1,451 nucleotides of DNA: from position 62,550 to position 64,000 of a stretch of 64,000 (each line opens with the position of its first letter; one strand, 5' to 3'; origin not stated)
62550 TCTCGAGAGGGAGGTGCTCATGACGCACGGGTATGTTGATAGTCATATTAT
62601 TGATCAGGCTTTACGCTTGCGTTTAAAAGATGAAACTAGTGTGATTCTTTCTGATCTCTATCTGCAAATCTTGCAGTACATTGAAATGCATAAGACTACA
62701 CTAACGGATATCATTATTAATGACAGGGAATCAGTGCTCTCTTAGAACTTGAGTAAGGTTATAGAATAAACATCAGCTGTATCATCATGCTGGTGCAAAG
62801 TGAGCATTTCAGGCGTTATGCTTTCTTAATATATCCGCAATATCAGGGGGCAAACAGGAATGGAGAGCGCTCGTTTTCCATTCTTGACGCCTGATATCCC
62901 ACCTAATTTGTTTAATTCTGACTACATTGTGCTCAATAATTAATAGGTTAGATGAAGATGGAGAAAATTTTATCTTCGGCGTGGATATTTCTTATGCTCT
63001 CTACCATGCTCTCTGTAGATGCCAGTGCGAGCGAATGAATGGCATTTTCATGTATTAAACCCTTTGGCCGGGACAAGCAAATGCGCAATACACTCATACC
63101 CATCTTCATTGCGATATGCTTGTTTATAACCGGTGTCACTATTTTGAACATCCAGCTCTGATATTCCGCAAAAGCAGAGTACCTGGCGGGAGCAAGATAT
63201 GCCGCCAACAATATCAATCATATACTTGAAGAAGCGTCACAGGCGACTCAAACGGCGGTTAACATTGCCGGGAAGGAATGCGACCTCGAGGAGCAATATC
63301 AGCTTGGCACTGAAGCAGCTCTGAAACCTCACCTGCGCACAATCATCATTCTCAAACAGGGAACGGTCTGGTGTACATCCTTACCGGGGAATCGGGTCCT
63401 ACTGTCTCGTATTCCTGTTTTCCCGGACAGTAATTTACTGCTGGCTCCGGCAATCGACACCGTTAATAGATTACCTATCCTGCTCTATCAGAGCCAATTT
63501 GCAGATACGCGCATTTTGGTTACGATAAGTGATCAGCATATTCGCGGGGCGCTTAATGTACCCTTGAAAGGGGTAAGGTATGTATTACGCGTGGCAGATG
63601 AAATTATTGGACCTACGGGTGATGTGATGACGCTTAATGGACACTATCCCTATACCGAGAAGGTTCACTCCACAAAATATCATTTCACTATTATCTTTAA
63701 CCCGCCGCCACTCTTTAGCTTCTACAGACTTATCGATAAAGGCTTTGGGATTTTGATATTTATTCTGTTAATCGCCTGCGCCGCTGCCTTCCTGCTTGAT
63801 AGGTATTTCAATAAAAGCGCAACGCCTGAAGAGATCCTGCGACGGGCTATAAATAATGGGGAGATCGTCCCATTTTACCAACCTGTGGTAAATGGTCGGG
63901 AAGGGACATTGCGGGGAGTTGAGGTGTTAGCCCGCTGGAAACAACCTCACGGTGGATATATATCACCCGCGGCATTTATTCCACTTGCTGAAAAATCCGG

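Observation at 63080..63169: In-frame TGA at codon 30 of pdeG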

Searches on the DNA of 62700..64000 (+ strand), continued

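Call 28: get_annotated_region(hit=H34, flank=3000)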
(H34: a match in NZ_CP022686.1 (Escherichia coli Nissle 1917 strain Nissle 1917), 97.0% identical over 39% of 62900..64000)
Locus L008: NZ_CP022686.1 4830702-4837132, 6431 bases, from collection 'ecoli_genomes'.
description: Escherichia coli Nissle 1917 chromosome, complete genome
organism: Escherichia coli Nissle 1917 strain Nissle 1917 (NCBI taxid 316435)
replicon: chromosome; assembly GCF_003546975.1
host: Homo sapiens; source: stool; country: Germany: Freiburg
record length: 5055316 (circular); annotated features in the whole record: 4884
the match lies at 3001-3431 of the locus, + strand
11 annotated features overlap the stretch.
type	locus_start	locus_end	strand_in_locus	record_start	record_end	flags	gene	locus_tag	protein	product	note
CDS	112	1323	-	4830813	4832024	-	bluF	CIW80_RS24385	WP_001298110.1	blue light-responsive regulator BluF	-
CDS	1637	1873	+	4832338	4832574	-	ycgZ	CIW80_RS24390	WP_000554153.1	regulatory protein YcgZ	-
CDS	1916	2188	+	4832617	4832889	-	ymgA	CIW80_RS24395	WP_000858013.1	hypothetical protein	-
CDS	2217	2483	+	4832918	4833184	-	ariR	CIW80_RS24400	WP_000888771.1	biofilm/acid-resistance regulator AriR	-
CDS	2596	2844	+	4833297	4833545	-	ymgC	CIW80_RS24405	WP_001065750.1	protein YmgC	-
CDS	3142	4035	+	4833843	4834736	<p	-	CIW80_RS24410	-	cyclic diguanylate phosphodiesterase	incomplete; partial in the middle of a contig; missing N-terminus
CDS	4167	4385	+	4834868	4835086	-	ymgF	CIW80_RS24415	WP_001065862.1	cell division-associated protein YmgF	-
CDS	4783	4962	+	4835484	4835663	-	-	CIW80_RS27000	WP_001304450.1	hypothetical protein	-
CDS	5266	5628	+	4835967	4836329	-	-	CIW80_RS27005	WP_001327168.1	hypothetical protein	-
CDS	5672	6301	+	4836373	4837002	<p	-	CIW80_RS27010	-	autotransporter outer membrane beta-barrel domain-containing protein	frameshifted; incomplete; partial in the middle of a contig; missing N-terminus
CDS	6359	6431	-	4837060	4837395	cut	ymgD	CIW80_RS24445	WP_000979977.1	YmgD family protein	-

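Call 30: get_annotated_region(hit=H146, flank=3000)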
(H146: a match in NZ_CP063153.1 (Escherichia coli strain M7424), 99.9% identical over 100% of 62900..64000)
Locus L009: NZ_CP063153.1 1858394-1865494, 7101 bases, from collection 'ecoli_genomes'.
description: Escherichia coli strain M7424 chromosome, complete genome
organism: Escherichia coli strain M7424 (NCBI taxid 562)
replicon: chromosome; assembly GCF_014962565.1
host: Homo sapiens; source: feces; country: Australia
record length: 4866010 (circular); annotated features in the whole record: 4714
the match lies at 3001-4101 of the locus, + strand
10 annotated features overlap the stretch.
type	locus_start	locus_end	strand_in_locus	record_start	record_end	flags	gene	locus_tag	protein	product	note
CDS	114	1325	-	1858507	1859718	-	bluF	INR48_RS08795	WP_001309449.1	blue light-responsive regulator BluF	-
CDS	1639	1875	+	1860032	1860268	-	ycgZ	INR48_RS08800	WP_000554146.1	regulatory protein YcgZ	-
CDS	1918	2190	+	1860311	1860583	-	ymgA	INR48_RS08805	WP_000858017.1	hypothetical protein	-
CDS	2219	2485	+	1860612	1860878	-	ariR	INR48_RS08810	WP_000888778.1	biofilm/acid-resistance regulator AriR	-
CDS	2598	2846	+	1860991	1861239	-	ymgC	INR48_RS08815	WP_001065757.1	protein YmgC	-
CDS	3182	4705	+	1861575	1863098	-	pdeG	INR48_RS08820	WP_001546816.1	EAL domain-containing protein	-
CDS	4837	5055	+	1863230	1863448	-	ymgF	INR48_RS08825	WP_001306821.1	cell division-associated protein YmgF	-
CDS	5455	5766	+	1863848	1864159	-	-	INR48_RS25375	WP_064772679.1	hypothetical protein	-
CDS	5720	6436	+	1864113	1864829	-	-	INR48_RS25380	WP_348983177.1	hypothetical protein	-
CDS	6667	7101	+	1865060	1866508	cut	-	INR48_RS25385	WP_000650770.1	autotransporter outer membrane beta-barrel domain-containing protein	-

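Call 31: get_annotated_region(hit=H149, flank=3000)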
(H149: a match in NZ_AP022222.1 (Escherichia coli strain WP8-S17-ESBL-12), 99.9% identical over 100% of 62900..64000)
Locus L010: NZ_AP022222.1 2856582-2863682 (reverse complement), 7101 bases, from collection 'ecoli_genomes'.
description: Escherichia coli strain WP8-S17-ESBL-12 chromosome, complete genome
organism: Escherichia coli strain WP8-S17-ESBL-12 (NCBI taxid 562)
replicon: chromosome; assembly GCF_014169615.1
host: -; source: -; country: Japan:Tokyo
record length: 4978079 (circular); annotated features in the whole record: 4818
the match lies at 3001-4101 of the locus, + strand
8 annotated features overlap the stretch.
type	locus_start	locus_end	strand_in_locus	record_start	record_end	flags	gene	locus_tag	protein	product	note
CDS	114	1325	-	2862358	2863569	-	bluF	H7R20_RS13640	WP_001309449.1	blue light-responsive regulator BluF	-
CDS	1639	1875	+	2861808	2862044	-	ycgZ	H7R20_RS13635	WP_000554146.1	regulatory protein YcgZ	-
CDS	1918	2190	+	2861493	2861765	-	ymgA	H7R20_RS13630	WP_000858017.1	hypothetical protein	-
CDS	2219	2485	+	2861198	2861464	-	ariR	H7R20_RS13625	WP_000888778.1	biofilm/acid-resistance regulator AriR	-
CDS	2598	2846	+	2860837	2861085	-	ymgC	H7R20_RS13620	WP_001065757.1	protein YmgC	-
CDS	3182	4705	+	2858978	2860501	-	pdeG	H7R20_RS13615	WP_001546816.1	EAL domain-containing protein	-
CDS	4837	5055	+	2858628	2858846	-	ymgF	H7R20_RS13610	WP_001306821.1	cell division-associated protein YmgF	-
CDS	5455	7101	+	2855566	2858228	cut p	ycgH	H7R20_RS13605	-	autotransporter YcgH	frameshifted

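Call 32: get_annotated_region(hit=H159, flank=3000)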
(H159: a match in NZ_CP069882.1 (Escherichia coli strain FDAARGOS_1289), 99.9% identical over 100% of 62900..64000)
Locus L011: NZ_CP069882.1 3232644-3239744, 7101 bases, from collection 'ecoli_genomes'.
description: Escherichia coli strain FDAARGOS_1289 chromosome, complete genome
organism: Escherichia coli strain FDAARGOS_1289 (NCBI taxid 562)
replicon: chromosome; assembly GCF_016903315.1
host: Homo sapiens; source: missing; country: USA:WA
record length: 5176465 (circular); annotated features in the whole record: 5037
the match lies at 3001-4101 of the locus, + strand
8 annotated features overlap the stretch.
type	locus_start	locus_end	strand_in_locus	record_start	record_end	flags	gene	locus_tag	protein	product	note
CDS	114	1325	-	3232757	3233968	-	bluF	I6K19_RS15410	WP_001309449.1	blue light-responsive regulator BluF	-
CDS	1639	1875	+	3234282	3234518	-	ycgZ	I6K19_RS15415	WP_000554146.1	regulatory protein YcgZ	-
CDS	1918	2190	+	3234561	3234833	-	ymgA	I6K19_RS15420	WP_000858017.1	hypothetical protein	-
CDS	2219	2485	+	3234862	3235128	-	ariR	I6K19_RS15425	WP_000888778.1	biofilm/acid-resistance regulator AriR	-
CDS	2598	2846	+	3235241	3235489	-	ymgC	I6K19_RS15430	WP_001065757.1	protein YmgC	-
CDS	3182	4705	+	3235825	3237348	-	pdeG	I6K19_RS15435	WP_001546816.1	EAL domain-containing protein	-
CDS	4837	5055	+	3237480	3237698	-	ymgF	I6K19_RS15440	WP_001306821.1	cell division-associated protein YmgF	-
CDS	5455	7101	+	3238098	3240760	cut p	ycgH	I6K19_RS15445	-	autotransporter YcgH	frameshifted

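Call 33: get_annotated_region(hit=H156, flank=3000)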
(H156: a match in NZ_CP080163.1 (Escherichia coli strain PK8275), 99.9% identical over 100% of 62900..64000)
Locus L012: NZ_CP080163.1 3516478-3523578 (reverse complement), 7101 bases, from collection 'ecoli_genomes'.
description: Escherichia coli strain PK8275 chromosome, complete genome
organism: Escherichia coli strain PK8275 (NCBI taxid 562)
replicon: chromosome; assembly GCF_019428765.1
host: -; source: chicken; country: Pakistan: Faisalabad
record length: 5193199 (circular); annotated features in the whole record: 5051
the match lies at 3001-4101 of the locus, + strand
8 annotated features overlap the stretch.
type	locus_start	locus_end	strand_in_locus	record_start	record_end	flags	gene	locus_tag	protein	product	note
CDS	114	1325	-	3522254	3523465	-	bluF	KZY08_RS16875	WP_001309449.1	blue light-responsive regulator BluF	-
CDS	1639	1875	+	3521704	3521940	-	ycgZ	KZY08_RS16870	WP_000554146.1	regulatory protein YcgZ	-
CDS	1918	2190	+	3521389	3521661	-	ymgA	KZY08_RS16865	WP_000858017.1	hypothetical protein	-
CDS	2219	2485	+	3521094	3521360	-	ariR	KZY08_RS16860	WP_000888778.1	biofilm/acid-resistance regulator AriR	-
CDS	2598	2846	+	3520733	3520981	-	ymgC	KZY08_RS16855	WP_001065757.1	protein YmgC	-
CDS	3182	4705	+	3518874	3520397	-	pdeG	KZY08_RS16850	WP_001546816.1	cyclic diguanylate phosphodiesterase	-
CDS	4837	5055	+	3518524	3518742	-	ymgF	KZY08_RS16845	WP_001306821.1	cell division-associated protein YmgF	-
CDS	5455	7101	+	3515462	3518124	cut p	ycgH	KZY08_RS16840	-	autotransporter YcgH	frameshifted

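Call 43: search_dna_similar(query=window:63139-63193:+, collection=ecoli_genomes, mode=near, max_rows=5, rows=best)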
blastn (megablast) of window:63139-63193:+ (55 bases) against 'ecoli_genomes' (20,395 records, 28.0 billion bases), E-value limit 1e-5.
Records with a match: 3862; places in all: 3862; records where one place covers at least 80% of the query: 3862.
Genomes with a match: 3861 of 5426; with a place that covers at least 80% of the query: 3861. Places per genome that has any: lowest 1, median 1, highest 2. On chromosomes: 3854 places; on plasmids: 8.
Best place of each record, by identity: >=99% 52; 95-99% 3810.
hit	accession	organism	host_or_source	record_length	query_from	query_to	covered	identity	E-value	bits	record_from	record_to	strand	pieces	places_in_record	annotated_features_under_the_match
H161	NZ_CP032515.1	Escherichia coli strain 118UI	Homo sapiens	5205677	1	55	100%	100.0%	9e-20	102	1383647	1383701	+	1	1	pdeG: EAL domain-containing protein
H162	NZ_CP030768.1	Escherichia coli strain 2017C-4173W12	missing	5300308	1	55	100%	100.0%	9e-20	102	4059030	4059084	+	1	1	pdeG: EAL domain-containing protein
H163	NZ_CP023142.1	Escherichia coli strain CFSAN061770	missing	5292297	1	55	100%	100.0%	9e-20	102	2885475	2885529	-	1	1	pdeG: EAL domain-containing protein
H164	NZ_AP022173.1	Escherichia coli strain WP7-S17-ESBL-01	-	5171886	1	55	100%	100.0%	9e-20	102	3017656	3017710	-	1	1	pdeG: EAL domain-containing protein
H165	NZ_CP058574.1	Escherichia coli strain EC1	Homo sapiens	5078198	1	55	100%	100.0%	9e-20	102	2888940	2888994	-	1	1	pdeG: EAL domain-containing protein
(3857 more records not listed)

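Call 44: search_rna_families(source=window, start=62700, end=64000, threshold=evalue, max_evalue=10)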
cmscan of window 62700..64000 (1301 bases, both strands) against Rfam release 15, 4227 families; matches with E-value up to 10: 0.
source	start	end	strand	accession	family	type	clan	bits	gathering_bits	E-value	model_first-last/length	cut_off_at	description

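Call 45: search_dna_similar(query=L001:3182-4705:+, collection=ecoli_genomes, mode=near, max_rows=60, rows=best)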
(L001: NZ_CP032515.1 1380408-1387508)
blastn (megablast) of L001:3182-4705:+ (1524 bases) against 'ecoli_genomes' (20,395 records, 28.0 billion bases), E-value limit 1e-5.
Records with a match: 5041; places in all: 5098; records where one place covers at least 80% of the query: 3934.
Genomes with a match: 5039 of 5426; with a place that covers at least 80% of the query: 3933. Places per genome that has any: lowest 1, median 1, highest 3. On chromosomes: 5086 places; on plasmids: 12.
Best place of each record, by identity: >=99% 458; 95-99% 4564; 90-95% 19.
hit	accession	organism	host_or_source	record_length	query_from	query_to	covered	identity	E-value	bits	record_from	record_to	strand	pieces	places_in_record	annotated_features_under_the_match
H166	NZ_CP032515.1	Escherichia coli strain 118UI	Homo sapiens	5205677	1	1524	100%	100.0%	0e+0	2815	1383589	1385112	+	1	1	pdeG: EAL domain-containing protein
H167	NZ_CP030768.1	Escherichia coli strain 2017C-4173W12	missing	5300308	1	1524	100%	100.0%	0e+0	2815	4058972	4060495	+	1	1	pdeG: EAL domain-containing protein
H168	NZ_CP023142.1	Escherichia coli strain CFSAN061770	missing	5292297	1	1524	100%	100.0%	0e+0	2815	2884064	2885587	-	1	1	pdeG: EAL domain-containing protein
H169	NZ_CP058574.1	Escherichia coli strain EC1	Homo sapiens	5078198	1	1524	100%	100.0%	0e+0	2815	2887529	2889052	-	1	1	pdeG: EAL domain-containing protein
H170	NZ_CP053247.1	Escherichia coli strain SCU-482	Homo sapiens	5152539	1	1524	100%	100.0%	0e+0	2815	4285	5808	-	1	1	pdeG: EAL domain-containing protein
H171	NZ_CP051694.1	Escherichia coli strain SCU-313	Homo sapiens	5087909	1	1524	100%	100.0%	0e+0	2815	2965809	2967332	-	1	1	pdeG: EAL domain-containing protein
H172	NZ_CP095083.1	Escherichia coli strain EC6868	Homo sapiens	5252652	1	1524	100%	100.0%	0e+0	2815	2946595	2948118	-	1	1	pdeG: EAL domain-containing protein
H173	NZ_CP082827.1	Escherichia coli strain SCAID WND2-2021 (3/145)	Homo sapiens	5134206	1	1524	100%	100.0%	0e+0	2815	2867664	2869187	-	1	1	pdeG: EAL domain-containing protein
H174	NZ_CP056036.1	Escherichia coli strain EC31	meat duck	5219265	1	1524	100%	100.0%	0e+0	2815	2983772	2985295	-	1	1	pdeG: EAL domain-containing protein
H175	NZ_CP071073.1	Escherichia coli strain 3347558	Homo sapiens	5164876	1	1524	100%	100.0%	0e+0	2815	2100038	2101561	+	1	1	pdeG: EAL domain-containing protein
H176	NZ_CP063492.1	Escherichia coli strain EF5-18-41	Gallus gallus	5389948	1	1524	100%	100.0%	0e+0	2815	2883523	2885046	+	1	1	pdeG: EAL domain-containing protein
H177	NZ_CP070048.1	Escherichia coli strain FDAARGOS_1290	Homo sapiens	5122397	1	1524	100%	100.0%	0e+0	2815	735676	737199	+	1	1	pdeG: EAL domain-containing protein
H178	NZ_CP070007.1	Escherichia coli strain FDAARGOS_1288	Homo sapiens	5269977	1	1524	100%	100.0%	0e+0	2815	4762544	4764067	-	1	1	pdeG: EAL domain-containing protein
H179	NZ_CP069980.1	Escherichia coli strain FDAARGOS_1291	Homo sapiens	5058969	1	1524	100%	100.0%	0e+0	2815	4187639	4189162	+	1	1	pdeG: EAL domain-containing protein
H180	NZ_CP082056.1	Escherichia coli strain MS20675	Homo sapiens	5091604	1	1524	100%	100.0%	0e+0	2815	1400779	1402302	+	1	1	pdeG: EAL domain-containing protein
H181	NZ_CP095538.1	Escherichia coli strain GN04592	Homo sapiens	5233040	1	1524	100%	100.0%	0e+0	2815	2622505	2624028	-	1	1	pdeG: EAL domain-containing protein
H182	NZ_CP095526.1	Escherichia coli strain GN05505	Homo sapiens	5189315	1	1524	100%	100.0%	0e+0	2815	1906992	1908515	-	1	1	pdeG: EAL domain-containing protein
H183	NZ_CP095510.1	Escherichia coli strain GN02270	Homo sapiens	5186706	1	1524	100%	100.0%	0e+0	2815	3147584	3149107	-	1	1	pdeG: EAL domain-containing protein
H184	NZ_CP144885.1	Escherichia coli strain TC_EC10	Homo sapiens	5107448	1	1524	100%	100.0%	0e+0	2815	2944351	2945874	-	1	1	pdeG: EAL domain-containing protein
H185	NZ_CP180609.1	Escherichia coli strain PS1Phumofeces1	Homo sapiens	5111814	1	1524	100%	100.0%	0e+0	2815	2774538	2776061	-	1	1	pdeG: EAL domain-containing protein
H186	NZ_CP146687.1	Escherichia coli strain MS 198-1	Homo sapiens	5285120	1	1524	100%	100.0%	0e+0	2815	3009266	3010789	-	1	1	pdeG: EAL domain-containing protein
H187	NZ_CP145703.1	Escherichia coli strain S1-CAM-04-C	Homo sapiens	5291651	1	1524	100%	100.0%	0e+0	2815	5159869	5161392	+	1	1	pdeG: EAL domain-containing protein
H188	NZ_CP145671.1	Escherichia coli strain S1-ZIM-01-A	Homo sapiens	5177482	1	1524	100%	100.0%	0e+0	2815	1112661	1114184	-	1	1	pdeG: EAL domain-containing protein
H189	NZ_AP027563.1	Escherichia coli strain LR-58-2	Homo sapiens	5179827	1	1524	100%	100.0%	0e+0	2815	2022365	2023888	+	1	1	pdeG: EAL domain-containing protein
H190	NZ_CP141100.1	Escherichia coli strain KE40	Homo sapiens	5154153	1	1524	100%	100.0%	0e+0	2815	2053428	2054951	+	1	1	pdeG: EAL domain-containing protein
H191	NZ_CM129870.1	Escherichia coli strain PCP06238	seawater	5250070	1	1524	100%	100.0%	0e+0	2815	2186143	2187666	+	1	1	pdeG: EAL domain-containing protein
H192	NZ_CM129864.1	Escherichia coli strain SW070910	wastewater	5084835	1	1524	100%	100.0%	0e+0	2815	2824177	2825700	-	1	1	pdeG: EAL domain-containing protein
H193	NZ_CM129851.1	Escherichia coli strain SW071620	wastewater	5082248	1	1524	100%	100.0%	0e+0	2815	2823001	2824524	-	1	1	pdeG: EAL domain-containing protein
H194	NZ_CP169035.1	Escherichia coli strain MZ1211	Homo sapiens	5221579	1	1524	100%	100.0%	0e+0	2815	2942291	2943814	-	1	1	pdeG: EAL domain-containing protein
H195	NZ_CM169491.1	Escherichia coli strain EC10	Homo sapiens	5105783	1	1524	100%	100.0%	0e+0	2815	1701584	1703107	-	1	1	pdeG: EAL domain-containing protein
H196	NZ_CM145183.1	Escherichia coli strain E1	Homo sapiens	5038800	1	1524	100%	100.0%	0e+0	2815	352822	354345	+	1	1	pdeG: EAL domain-containing protein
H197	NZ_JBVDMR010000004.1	Escherichia coli strain LP-26-E1-261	not applicable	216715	1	1524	100%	100.0%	0e+0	2815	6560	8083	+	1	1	pdeG: EAL domain-containing protein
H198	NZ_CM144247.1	Escherichia coli strain CB6886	Homo sapiens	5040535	1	1524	100%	100.0%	0e+0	2815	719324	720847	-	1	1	pdeG: EAL domain-containing protein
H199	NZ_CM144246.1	Escherichia coli strain CB7286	Homo sapiens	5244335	1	1524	100%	100.0%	0e+0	2815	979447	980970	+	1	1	pdeG: EAL domain-containing protein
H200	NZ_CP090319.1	Escherichia coli strain EECO1006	Homo sapiens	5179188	1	1524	100%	100.0%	0e+0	2815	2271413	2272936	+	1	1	pdeG: EAL domain-containing protein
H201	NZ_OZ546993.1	Escherichia coli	Homo sapiens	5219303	1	1524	100%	100.0%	0e+0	2815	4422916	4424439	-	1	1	pdeG: cyclic di-3',5'-guanosine monophosphate phosphodiesterase PdeG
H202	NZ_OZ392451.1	Escherichia coli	Homo sapiens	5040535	1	1524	100%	100.0%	0e+0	2815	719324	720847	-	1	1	pdeG: EAL domain-containing protein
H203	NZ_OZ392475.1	Escherichia coli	not applicable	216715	1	1524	100%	100.0%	0e+0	2815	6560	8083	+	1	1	pdeG: EAL domain-containing protein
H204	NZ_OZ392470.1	Escherichia coli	Homo sapiens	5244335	1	1524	100%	100.0%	0e+0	2815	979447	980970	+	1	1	pdeG: EAL domain-containing protein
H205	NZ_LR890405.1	Escherichia coli strain MSB1_7C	Homo sapiens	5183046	1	1524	100%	100.0%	0e+0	2815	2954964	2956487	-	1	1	pdeG: EAL domain-containing protein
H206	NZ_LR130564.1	Escherichia coli strain MS14387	Homo sapiens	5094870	1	1524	100%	100.0%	0e+0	2815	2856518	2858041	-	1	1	pdeG: EAL domain-containing protein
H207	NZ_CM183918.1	Escherichia coli strain GMM076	Homo sapiens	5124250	1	1524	100%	100.0%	0e+0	2815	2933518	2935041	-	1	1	pdeG: cyclic di-3',5'-guanosine monophosphate phosphodiesterase PdeG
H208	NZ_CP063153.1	Escherichia coli strain M7424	Homo sapiens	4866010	1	1524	100%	99.9%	0e+0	2809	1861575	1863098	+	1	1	pdeG: EAL domain-containing protein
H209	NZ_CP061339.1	Escherichia coli strain M00057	Homo sapiens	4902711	1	1524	100%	99.9%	0e+0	2809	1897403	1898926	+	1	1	pdeG: EAL domain-containing protein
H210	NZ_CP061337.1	Escherichia coli strain M11957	Homo sapiens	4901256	1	1524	100%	99.9%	0e+0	2809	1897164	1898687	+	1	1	pdeG: EAL domain-containing protein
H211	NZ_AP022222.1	Escherichia coli strain WP8-S17-ESBL-12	-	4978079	1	1524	100%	99.9%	0e+0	2809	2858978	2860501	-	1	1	pdeG: EAL domain-containing protein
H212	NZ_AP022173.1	Escherichia coli strain WP7-S17-ESBL-01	-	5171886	1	1524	100%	99.9%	0e+0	2809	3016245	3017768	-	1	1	pdeG: EAL domain-containing protein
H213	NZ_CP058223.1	Escherichia coli strain 550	Homo sapiens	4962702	1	1524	100%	99.9%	0e+0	2809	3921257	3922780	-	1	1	pdeG: EAL domain-containing protein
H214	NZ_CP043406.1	Escherichia coli strain NMBU-W13E19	surface water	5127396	1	1524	100%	99.9%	0e+0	2809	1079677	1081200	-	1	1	pdeG: EAL domain-containing protein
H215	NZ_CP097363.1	Escherichia coli strain AGR6137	water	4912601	1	1524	100%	99.9%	0e+0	2809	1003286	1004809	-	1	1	pdeG: cyclic diguanylate phosphodiesterase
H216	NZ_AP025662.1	Escherichia coli strain TUM20902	Homo sapiens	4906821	1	1524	100%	99.9%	0e+0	2809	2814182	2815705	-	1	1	pdeG: EAL domain-containing protein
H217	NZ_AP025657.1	Escherichia coli strain TUM13867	Homo sapiens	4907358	1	1524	100%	99.9%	0e+0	2809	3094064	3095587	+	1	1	pdeG: EAL domain-containing protein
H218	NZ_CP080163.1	Escherichia coli strain PK8275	chicken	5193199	1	1524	100%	99.9%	0e+0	2809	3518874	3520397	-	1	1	pdeG: cyclic diguanylate phosphodiesterase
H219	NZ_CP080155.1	Escherichia coli strain PK8261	chicken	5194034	1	1524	100%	99.9%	0e+0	2809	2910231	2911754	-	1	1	pdeG: cyclic diguanylate phosphodiesterase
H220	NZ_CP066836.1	Escherichia coli strain Ec-FL1-1X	Gallus gallus domesticus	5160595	1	1524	100%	99.9%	0e+0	2809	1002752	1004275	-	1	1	pdeG: EAL domain-containing protein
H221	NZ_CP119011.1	Escherichia coli strain CE0007a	Bos taurus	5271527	1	1524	100%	99.9%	0e+0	2809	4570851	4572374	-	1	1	pdeG: EAL domain-containing protein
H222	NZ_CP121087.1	Escherichia coli strain ST3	Homo sapiens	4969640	1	1524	100%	99.9%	0e+0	2809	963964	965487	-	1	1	pdeG: EAL domain-containing protein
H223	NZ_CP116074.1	Escherichia coli strain DETEC-S586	ICU staff rectal swab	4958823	1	1524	100%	99.9%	0e+0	2809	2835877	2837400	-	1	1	pdeG: cyclic diguanylate phosphodiesterase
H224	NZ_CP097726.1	Escherichia coli strain MS1050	Chicken heart (Gallus gallus)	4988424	1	1524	100%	99.9%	0e+0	2809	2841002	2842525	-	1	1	pdeG: cyclic diguanylate phosphodiesterase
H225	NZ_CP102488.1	Escherichia coli O15:H18 strain ST69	Homo sapiens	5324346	1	1524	100%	99.9%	0e+0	2809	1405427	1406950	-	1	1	pdeG: EAL domain-containing protein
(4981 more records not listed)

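Call 46: get_annotated_region(hit=H58, flank=1600)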
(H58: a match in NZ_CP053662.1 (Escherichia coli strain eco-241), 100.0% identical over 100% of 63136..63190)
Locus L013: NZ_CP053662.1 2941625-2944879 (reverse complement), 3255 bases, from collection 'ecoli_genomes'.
description: Escherichia coli strain eco-241 chromosome, complete genome
organism: Escherichia coli strain eco-241 (NCBI taxid 562)
replicon: chromosome; assembly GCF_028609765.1
host: Homo sapiens; source: respiratory tract specimen; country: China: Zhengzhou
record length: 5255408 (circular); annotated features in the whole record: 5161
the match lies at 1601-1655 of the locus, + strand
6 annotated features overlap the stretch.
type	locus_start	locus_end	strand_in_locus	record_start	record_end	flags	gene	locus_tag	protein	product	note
CDS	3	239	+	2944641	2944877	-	ycgZ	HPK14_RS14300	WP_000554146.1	regulatory protein YcgZ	-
CDS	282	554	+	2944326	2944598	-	ymgA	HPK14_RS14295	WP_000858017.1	hypothetical protein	-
CDS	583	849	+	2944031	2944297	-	ariR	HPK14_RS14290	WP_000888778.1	biofilm/acid-resistance regulator AriR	-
CDS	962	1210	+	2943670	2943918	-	ymgC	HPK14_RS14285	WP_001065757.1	protein YmgC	-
CDS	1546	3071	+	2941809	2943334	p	pdeG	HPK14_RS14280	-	EAL domain-containing protein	frameshifted; internal stop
CDS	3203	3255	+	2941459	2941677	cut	ymgF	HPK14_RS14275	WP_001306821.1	cell division-associated protein YmgF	-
